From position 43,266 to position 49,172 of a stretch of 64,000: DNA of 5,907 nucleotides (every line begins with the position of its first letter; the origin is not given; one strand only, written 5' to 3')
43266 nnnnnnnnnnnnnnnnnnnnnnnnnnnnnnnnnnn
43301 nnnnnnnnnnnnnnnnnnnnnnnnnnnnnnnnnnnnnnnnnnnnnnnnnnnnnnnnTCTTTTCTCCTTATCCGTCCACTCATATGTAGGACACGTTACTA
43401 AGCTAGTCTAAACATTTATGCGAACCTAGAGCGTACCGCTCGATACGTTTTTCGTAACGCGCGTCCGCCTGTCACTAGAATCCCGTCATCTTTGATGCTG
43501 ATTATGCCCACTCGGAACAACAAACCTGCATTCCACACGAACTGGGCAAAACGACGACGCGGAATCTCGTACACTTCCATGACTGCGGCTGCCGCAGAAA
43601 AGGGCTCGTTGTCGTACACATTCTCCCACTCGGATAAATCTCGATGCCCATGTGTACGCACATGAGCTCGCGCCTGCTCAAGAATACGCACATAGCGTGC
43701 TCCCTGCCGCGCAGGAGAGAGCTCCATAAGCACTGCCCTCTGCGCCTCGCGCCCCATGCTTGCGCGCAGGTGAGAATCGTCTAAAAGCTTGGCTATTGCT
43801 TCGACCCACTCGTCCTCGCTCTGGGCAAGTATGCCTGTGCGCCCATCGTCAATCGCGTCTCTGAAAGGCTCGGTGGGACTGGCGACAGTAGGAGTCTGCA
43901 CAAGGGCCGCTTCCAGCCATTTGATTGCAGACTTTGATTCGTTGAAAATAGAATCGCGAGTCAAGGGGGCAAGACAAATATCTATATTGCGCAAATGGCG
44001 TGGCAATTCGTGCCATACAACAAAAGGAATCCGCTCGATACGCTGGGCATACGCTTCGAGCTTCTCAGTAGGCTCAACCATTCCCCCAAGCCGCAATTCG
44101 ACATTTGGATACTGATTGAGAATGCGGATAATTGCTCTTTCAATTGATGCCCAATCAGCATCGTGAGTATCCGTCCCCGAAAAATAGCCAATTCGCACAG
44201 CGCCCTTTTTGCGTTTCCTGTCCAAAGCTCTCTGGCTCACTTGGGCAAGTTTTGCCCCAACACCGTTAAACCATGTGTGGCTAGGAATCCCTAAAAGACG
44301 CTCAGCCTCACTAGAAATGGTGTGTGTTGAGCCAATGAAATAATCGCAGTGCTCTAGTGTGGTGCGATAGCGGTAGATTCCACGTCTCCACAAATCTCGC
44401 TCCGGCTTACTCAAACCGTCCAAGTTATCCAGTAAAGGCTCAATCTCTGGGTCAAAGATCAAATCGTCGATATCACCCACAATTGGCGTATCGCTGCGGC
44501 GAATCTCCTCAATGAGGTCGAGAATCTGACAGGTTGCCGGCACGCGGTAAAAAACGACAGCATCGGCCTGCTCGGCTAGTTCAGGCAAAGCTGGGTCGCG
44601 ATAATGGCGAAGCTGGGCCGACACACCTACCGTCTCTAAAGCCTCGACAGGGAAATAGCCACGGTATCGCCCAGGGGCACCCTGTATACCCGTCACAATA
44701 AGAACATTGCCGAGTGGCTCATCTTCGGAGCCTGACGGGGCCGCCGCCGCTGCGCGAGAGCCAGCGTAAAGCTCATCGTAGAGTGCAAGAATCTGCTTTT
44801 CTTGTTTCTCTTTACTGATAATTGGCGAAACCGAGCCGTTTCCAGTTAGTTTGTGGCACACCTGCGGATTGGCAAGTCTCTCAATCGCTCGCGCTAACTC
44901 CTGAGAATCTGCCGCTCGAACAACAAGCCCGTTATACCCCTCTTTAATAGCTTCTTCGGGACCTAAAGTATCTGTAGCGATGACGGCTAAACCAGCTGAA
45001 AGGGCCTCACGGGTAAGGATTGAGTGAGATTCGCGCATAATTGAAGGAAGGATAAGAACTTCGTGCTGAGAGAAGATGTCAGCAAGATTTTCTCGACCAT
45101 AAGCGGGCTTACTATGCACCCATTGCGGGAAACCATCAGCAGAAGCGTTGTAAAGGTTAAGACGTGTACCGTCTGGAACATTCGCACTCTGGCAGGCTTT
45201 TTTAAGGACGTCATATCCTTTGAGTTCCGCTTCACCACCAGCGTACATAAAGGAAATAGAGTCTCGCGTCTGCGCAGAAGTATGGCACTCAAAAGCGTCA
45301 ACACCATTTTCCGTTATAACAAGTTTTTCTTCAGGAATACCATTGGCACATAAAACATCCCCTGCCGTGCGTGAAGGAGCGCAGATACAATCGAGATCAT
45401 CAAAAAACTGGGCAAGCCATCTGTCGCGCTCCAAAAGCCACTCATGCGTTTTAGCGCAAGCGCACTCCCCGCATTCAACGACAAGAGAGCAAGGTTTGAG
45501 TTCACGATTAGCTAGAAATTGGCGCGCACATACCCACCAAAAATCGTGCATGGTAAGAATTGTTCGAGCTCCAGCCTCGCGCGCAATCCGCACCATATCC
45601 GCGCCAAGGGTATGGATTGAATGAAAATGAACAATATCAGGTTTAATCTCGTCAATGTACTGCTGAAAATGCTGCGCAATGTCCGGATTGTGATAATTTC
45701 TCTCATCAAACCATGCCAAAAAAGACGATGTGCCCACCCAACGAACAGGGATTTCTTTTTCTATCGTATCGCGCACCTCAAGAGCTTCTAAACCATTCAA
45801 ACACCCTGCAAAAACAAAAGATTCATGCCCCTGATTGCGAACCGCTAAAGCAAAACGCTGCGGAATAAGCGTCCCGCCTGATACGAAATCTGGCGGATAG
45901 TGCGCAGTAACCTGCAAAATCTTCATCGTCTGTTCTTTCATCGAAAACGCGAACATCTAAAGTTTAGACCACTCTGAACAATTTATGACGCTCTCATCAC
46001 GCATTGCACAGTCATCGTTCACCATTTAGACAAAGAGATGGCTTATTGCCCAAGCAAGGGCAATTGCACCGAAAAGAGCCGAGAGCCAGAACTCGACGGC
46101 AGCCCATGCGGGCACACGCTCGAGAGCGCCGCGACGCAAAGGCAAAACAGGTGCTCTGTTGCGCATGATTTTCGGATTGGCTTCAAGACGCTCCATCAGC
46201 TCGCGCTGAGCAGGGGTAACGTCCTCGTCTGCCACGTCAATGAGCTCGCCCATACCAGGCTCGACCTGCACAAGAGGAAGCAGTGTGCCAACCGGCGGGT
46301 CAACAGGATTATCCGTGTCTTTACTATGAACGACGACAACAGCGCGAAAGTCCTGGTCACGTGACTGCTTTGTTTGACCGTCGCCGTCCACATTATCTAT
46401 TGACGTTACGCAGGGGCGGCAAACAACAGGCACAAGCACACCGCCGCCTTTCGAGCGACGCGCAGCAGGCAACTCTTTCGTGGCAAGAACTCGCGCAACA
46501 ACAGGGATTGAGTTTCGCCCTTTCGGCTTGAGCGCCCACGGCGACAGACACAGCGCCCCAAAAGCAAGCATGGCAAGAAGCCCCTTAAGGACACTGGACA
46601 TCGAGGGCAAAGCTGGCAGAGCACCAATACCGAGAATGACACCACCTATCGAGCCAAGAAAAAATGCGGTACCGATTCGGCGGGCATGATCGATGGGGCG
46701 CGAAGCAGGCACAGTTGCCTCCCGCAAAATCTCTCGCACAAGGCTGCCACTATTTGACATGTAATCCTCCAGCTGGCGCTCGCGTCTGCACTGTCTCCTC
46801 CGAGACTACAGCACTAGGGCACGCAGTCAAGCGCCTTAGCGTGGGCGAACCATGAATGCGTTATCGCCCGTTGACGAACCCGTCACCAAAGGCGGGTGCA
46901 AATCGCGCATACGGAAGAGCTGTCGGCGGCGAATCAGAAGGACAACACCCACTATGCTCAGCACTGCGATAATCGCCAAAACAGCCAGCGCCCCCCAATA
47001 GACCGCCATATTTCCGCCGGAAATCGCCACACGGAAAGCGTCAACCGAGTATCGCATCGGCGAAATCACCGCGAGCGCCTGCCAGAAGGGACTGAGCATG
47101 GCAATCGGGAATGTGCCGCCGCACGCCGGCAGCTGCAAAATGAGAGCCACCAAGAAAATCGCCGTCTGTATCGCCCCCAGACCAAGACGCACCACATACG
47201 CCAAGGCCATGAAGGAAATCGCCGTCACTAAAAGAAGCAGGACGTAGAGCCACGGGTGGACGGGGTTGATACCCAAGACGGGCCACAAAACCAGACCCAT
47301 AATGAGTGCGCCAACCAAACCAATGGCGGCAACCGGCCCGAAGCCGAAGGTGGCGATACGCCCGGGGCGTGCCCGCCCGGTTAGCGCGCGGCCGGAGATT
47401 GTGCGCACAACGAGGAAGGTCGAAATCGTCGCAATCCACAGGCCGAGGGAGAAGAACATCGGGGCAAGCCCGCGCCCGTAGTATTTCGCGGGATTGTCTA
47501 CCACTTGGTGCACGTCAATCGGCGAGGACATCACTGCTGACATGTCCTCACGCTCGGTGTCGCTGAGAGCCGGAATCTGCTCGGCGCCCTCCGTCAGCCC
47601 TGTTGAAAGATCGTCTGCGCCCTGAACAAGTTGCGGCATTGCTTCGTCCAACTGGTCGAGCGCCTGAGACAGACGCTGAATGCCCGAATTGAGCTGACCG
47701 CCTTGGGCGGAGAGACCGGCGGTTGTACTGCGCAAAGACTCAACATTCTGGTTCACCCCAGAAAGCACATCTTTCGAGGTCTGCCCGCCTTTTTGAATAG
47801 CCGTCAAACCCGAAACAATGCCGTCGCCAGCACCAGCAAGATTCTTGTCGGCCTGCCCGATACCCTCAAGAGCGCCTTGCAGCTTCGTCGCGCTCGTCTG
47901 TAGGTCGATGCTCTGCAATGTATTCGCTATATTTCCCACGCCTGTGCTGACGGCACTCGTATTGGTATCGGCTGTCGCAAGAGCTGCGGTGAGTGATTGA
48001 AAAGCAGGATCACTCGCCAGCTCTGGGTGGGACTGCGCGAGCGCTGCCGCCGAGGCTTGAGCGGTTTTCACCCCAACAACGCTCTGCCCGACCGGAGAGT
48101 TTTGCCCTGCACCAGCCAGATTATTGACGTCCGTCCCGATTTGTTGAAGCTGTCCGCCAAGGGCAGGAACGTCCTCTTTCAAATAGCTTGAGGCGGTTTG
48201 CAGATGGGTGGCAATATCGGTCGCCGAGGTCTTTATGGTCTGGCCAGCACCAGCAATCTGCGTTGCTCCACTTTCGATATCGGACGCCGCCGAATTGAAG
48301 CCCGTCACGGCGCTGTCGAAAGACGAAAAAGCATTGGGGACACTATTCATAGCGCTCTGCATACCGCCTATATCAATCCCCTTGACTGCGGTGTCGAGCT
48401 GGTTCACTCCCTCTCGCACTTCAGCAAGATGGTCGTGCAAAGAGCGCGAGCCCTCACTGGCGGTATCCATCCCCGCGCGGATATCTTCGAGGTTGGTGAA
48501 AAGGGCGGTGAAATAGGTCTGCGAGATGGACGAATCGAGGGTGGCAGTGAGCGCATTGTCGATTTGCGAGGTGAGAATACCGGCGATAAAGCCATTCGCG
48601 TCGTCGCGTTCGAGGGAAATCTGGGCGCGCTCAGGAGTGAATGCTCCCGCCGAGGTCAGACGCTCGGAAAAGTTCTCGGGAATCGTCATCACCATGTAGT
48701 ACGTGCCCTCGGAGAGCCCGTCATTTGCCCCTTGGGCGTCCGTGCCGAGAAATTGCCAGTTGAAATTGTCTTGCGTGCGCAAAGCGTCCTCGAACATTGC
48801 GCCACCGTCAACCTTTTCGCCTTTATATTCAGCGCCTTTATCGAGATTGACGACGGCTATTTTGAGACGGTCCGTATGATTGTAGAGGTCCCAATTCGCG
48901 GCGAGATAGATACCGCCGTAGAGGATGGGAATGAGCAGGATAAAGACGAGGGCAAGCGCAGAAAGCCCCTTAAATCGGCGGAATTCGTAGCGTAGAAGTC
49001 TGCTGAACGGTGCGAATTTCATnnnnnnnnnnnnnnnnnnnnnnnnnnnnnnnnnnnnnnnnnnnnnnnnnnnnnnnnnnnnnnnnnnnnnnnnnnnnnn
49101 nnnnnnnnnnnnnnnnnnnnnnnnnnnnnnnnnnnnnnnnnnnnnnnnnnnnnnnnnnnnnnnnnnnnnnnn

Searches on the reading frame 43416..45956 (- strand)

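Call 6: search_protein_families(library=pfam, proteins=[window:43416-45956:-])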
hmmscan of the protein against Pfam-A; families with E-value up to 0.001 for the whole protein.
window:43416-45956:- (846 aa): 5 families
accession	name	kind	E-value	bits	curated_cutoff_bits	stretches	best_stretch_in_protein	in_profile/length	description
PF13692.12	Glyco_trans_1_4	-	9.1e-31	107.5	27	2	607-727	22-142/142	Glycosyl transferases group 1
PF00534.26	Glycos_transf_1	-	5e-26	91.7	26.4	2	288-363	83-157/172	Glycosyl transferases group 1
PF13439.12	Glyco_transf_4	-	1.6e-22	80.8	28.5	1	35-220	11-167/170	Glycosyltransferase Family 4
PF13524.12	Glyco_trans_1_2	-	1.6e-13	51.3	25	1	612-750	8-137/144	Glycosyl transferase-like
PF13579.12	Glyco_trans_4_4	-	4.1e-11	43.9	29.7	1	33-218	8-158/158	Glycosyl transferase 4-like domain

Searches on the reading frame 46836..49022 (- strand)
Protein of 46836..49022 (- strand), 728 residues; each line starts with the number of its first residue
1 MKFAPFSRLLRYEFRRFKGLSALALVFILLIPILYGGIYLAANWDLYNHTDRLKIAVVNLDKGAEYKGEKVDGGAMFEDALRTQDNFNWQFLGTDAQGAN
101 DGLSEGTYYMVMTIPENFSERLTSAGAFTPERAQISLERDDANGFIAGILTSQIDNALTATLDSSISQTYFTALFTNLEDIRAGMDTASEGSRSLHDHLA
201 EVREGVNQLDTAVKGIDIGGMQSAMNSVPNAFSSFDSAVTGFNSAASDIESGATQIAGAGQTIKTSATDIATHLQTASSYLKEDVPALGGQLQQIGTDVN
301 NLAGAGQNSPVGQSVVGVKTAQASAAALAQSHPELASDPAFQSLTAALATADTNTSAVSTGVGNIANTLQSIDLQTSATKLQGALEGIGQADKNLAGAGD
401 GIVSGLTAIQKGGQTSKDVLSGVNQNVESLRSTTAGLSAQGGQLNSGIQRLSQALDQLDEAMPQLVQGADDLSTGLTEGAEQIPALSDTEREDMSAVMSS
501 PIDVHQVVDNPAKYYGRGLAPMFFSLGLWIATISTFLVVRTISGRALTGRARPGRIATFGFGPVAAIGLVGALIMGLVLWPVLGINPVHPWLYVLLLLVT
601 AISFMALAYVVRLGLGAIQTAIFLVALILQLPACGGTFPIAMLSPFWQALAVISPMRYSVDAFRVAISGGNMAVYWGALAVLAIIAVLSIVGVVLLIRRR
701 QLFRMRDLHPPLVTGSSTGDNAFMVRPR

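Call 7: search_protein_families(library=pfam, proteins=[window:46836-49022:-])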
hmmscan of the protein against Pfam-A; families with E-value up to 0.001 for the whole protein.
window:46836-49022:- (728 aa): 4 families
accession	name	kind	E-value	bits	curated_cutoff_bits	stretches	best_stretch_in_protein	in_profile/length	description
PF12698.13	ABC2_membrane_3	-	4.1e-25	89.1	31.6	2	420-693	94-345/347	ABC-2 family transporter protein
PF01061.29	ABC2_membrane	-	3.1e-07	30.6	26.9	1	523-666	61-209/211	ABC-2 type transporter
PF04513.17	Baculo_PEP_C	-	1.9e-05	25.2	38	0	150-245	28-107/140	Baculovirus polyhedron envelope protein, PEP, C terminus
PF12051.14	DUF3533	-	0.00014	21.4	27.6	1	29-126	6-109/380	Protein of unknown function (DUF3533)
